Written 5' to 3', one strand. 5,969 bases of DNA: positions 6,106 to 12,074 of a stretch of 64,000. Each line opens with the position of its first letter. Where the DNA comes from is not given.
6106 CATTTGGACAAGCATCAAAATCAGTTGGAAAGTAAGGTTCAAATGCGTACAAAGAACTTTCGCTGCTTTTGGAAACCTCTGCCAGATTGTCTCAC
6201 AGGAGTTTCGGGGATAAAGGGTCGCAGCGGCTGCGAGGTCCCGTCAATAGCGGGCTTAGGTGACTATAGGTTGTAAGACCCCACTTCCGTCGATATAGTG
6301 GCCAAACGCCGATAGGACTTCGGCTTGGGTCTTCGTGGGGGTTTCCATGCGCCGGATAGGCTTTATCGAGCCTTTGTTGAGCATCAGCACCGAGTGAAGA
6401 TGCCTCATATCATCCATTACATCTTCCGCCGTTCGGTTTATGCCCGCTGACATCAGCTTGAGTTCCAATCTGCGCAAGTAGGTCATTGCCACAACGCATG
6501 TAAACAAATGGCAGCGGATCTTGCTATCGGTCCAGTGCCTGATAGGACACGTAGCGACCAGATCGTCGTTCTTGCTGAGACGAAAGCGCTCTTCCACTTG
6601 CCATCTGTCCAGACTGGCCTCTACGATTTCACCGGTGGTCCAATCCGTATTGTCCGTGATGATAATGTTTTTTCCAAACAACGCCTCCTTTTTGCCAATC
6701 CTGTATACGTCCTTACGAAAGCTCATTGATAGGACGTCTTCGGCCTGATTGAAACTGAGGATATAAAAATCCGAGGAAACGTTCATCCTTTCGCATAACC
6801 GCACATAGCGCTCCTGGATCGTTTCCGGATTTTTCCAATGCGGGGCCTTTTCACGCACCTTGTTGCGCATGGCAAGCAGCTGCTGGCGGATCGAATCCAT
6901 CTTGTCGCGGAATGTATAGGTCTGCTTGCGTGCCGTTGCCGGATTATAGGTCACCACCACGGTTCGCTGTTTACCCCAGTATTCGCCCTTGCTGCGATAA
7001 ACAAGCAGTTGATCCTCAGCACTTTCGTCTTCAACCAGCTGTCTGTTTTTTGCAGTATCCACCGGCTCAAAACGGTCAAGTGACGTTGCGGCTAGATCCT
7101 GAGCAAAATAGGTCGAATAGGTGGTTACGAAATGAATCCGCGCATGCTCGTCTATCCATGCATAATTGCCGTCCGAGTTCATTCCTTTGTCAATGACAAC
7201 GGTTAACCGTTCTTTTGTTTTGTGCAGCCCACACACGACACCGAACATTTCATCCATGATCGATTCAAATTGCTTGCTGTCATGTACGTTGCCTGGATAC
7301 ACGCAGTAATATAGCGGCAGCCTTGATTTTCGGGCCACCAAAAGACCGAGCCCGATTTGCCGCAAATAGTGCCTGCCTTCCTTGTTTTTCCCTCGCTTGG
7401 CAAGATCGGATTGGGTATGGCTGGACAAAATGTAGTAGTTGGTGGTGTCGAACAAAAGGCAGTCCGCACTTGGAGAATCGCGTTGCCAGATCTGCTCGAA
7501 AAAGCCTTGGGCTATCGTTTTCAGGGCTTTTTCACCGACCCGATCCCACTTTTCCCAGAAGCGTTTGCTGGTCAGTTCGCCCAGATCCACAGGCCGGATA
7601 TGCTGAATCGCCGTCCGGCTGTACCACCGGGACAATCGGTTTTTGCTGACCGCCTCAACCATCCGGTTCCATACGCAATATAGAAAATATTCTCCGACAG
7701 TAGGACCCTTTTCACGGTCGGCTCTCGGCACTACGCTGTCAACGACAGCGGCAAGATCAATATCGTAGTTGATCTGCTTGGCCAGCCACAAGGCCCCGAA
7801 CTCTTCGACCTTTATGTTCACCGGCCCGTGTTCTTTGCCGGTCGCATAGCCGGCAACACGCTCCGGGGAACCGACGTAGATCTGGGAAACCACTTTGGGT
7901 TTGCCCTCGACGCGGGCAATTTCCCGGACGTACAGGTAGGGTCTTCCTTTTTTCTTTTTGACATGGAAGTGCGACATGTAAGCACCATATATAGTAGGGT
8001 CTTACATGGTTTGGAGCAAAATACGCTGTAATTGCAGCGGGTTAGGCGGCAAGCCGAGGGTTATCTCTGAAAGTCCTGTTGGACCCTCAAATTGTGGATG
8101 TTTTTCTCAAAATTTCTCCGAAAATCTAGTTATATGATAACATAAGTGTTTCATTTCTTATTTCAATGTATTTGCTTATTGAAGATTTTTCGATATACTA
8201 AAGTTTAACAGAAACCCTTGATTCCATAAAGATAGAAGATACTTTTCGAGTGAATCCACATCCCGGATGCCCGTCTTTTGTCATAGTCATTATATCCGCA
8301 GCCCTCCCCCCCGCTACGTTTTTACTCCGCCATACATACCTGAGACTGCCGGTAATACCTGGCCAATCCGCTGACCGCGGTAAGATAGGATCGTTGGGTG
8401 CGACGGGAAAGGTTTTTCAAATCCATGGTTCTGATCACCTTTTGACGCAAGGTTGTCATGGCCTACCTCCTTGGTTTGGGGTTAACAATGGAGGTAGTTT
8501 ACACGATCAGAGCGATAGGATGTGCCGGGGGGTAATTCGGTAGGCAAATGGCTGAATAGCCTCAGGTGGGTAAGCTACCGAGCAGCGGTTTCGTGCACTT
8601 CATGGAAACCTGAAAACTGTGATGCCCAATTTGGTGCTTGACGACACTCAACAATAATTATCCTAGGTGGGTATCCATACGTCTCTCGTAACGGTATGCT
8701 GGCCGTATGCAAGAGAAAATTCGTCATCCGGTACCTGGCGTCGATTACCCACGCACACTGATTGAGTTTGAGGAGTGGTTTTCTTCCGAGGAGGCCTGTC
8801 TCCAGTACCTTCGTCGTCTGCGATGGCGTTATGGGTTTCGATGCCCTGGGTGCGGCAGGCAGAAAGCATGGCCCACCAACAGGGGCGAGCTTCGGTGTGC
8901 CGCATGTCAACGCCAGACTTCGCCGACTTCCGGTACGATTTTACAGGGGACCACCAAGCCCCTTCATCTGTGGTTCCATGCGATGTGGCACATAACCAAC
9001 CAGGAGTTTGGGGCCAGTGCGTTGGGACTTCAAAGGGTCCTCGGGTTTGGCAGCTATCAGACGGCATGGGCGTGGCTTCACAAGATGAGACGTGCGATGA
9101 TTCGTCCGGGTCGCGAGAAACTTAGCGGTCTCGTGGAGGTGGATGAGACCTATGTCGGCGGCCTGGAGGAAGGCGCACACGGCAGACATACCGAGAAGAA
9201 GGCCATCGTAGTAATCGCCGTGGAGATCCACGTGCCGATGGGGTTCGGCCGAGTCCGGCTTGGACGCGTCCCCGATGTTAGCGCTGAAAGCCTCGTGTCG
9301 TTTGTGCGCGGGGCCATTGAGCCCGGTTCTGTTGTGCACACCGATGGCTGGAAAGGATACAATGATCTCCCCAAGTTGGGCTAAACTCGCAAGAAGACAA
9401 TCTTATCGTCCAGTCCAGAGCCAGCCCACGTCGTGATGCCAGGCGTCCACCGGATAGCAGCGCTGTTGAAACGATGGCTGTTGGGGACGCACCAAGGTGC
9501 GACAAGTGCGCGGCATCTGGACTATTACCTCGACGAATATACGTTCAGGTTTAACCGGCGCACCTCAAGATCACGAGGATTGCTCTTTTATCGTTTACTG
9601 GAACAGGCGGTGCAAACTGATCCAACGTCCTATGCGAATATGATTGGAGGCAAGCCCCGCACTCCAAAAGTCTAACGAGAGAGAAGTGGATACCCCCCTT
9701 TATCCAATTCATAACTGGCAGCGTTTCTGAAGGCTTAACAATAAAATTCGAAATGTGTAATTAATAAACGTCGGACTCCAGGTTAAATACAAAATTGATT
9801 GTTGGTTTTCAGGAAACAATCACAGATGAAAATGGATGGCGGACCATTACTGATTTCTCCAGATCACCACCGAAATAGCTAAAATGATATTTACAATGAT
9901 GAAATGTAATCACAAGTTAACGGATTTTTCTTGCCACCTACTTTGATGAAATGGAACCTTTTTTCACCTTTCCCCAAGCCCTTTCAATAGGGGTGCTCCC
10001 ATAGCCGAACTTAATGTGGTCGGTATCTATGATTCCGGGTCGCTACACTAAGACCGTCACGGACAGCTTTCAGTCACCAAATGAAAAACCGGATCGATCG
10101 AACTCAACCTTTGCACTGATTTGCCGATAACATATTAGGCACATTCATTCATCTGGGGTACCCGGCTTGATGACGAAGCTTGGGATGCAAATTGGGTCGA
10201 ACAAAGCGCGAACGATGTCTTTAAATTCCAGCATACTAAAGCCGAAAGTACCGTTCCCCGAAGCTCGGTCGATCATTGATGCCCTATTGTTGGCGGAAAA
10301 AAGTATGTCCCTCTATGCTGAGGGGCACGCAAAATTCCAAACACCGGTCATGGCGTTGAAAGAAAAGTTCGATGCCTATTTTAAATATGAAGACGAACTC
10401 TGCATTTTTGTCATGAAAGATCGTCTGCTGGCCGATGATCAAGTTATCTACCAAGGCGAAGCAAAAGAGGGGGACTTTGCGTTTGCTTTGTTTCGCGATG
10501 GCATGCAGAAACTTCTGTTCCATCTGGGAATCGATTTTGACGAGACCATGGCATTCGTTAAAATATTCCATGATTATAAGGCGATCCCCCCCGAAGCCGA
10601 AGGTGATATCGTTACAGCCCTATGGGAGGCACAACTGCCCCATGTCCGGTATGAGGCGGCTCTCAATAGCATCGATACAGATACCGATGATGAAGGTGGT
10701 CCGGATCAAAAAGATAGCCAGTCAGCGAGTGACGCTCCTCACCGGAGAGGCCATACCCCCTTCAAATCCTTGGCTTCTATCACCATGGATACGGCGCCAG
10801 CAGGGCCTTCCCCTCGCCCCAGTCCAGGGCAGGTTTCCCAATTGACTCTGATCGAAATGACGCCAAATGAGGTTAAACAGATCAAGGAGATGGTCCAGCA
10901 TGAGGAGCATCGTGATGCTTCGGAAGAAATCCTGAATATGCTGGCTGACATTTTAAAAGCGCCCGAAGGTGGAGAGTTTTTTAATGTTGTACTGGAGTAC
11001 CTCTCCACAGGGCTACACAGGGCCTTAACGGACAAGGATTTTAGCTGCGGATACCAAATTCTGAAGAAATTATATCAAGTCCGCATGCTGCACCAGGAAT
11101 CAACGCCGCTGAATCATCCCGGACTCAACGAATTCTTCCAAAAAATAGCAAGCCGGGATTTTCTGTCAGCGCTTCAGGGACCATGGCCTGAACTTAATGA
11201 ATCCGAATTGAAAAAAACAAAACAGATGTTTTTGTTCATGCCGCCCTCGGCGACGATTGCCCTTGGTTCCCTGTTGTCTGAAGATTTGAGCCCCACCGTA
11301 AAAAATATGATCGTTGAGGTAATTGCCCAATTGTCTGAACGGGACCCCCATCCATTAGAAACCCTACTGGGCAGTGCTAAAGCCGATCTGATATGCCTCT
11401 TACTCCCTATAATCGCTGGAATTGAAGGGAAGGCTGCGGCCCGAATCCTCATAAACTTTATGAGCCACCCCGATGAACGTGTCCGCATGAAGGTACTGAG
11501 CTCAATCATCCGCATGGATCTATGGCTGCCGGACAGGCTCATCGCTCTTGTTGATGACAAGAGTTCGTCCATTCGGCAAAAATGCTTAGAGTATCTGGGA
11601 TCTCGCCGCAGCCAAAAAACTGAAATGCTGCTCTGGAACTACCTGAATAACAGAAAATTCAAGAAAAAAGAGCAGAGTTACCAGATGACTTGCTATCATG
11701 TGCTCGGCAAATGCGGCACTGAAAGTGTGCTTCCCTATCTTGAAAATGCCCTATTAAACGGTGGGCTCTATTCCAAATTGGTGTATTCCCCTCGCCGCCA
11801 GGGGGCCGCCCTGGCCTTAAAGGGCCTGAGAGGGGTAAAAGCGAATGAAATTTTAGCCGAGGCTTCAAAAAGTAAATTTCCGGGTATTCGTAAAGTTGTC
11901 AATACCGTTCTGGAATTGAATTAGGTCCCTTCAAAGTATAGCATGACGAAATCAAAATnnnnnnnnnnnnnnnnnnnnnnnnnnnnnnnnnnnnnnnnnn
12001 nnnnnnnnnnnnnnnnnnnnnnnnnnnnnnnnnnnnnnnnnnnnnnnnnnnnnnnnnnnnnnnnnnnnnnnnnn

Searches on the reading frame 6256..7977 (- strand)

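Call 11: search_protein_families(library=pfam, proteins=[window:6256-7977:-])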
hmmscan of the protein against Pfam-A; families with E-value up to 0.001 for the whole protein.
window:6256-7977:- (573 aa): 1 family
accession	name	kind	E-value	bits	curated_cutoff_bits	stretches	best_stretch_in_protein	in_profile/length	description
PF01609.27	DDE_Tnp_1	-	1.3e-10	41.8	23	1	193-471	23-173/200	Transposase DDE domain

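Call 73: search_protein_families(library=ncbifam, proteins=[window:6256-7977:-], max_evalue=0.00001)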
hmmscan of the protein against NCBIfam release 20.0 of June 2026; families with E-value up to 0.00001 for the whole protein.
window:6256-7977:- (573 aa): 1 family
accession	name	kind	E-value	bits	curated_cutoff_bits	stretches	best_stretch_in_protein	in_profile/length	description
NF033559.2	transpos_IS1634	equivalog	5.1e-86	289.6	100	1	55-560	35-481/483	IS1634 family transposase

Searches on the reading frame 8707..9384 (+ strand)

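Call 11: search_protein_families(library=pfam, proteins=[window:8707-9384:+])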
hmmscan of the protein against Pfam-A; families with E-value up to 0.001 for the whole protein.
window:8707-9384:+ (225 aa): 2 families
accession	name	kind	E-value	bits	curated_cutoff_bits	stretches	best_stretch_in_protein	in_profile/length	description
PF12762.13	DDE_Tnp_IS1595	-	5.2e-18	66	27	1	138-223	1-93/153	ISXO2-like transposase domain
PF12760.12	Zn_ribbon_IS1595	-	3.6e-11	43.3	25.4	1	27-70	2-46/46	Transposase zinc-ribbon domain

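Call 73: search_protein_families(library=ncbifam, proteins=[window:8707-9384:+], max_evalue=0.00001)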
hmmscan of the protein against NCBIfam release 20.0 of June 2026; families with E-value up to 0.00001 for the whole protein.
window:8707-9384:+ (225 aa): 1 family
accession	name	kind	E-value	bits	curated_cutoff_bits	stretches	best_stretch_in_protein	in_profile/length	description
NF033547.1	transpos_IS1595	equivalog_domain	3.2e-38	131.8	75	1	82-223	2-151/215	IS1595 family transposase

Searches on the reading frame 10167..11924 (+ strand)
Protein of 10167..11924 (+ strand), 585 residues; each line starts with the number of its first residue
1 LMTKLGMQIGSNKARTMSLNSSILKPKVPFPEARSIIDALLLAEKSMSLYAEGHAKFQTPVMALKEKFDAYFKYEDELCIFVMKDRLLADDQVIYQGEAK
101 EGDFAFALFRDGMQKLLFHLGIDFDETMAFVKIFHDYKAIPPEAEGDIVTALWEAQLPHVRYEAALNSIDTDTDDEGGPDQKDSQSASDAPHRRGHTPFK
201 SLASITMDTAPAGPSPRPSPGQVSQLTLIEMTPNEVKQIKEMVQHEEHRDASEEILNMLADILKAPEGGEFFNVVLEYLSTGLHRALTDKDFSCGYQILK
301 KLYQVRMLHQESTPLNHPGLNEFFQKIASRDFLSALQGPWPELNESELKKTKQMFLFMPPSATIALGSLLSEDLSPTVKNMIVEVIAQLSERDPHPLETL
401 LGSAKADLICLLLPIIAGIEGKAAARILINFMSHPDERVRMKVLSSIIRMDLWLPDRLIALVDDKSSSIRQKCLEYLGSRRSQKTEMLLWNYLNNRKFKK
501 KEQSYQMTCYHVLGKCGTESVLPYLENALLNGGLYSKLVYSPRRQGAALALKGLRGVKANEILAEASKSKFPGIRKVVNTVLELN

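Call 11: search_protein_families(library=pfam, proteins=[window:10167-11924:+])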
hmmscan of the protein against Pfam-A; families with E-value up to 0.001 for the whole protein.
window:10167-11924:+ (585 aa): 2 families
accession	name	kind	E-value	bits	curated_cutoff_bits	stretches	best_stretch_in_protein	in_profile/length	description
PF13646.12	HEAT_2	-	2.2e-10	41.1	27.7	0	457-530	3-72/88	HEAT repeats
PF02985.28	HEAT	-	0.00015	22.2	23.5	0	427-449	4-26/31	HEAT repeat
